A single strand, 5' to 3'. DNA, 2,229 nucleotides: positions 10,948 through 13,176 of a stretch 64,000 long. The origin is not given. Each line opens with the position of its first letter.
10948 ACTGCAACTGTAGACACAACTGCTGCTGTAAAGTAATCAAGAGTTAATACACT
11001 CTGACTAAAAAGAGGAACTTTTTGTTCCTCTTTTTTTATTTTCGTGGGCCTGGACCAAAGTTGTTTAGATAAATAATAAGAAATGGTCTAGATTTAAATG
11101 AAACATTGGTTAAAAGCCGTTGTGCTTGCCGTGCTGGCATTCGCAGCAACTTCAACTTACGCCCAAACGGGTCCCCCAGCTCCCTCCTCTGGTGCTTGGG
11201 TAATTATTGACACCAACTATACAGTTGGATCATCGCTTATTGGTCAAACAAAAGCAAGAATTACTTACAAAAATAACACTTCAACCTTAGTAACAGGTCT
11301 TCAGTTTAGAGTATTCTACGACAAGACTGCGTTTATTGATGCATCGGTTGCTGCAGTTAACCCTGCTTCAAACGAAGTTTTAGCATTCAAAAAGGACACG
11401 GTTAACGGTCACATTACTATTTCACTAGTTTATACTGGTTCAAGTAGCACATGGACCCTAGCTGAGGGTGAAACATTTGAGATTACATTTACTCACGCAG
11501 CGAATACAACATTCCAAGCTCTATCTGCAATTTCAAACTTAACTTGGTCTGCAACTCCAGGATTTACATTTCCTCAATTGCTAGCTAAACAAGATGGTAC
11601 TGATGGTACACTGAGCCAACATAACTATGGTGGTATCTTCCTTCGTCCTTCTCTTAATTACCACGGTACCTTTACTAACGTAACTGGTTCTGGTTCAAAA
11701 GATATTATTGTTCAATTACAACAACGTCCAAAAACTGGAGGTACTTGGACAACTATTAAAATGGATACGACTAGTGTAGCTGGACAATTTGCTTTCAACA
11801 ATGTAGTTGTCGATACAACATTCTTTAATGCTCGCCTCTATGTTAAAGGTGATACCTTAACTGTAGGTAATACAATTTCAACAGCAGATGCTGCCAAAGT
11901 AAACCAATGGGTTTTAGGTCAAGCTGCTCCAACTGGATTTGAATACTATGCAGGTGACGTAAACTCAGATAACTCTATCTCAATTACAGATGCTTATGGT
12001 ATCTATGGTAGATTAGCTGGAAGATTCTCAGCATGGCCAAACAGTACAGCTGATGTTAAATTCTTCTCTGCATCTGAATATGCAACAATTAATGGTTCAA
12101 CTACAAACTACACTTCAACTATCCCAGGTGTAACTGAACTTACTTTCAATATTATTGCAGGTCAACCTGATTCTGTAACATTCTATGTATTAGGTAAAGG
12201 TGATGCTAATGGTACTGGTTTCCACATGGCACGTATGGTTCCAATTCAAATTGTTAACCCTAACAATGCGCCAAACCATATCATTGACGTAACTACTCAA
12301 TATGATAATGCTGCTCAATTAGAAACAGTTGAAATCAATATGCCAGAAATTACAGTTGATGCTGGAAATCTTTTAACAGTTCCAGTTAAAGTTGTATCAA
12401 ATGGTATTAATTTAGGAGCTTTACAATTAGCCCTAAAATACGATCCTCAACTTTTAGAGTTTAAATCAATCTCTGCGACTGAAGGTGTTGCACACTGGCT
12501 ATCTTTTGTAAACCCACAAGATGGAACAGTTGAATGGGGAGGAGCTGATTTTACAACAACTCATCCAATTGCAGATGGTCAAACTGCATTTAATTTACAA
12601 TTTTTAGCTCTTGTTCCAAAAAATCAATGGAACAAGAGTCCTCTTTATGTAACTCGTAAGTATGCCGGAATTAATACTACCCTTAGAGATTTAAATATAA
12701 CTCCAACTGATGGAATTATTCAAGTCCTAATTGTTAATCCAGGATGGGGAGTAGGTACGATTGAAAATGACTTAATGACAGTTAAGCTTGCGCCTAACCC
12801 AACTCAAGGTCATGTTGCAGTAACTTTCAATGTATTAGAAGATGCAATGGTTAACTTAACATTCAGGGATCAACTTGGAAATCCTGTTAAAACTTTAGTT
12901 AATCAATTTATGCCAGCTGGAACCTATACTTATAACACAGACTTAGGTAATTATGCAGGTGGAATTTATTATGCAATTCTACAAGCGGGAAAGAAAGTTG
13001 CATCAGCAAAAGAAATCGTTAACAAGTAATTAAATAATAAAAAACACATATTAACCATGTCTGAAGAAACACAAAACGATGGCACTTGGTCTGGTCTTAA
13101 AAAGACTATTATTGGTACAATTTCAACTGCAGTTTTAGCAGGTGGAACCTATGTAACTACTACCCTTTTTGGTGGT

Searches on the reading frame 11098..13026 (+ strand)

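Call 93: search_protein_families(library=pfam, proteins=[window:11098-13026:+], max_evalue=0.001)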
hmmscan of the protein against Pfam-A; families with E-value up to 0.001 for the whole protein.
window:11098-13026:+ (643 aa): 2 families
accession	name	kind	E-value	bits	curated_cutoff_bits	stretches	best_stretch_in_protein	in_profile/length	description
PF00963.24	Cohesin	-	1e-08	35.9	24.1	1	412-502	2-99/139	Cohesin domain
PF18962.6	Por_Secre_tail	-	8.4e-05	23.2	27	1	566-641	3-75/75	Secretion system C-terminal sorting domain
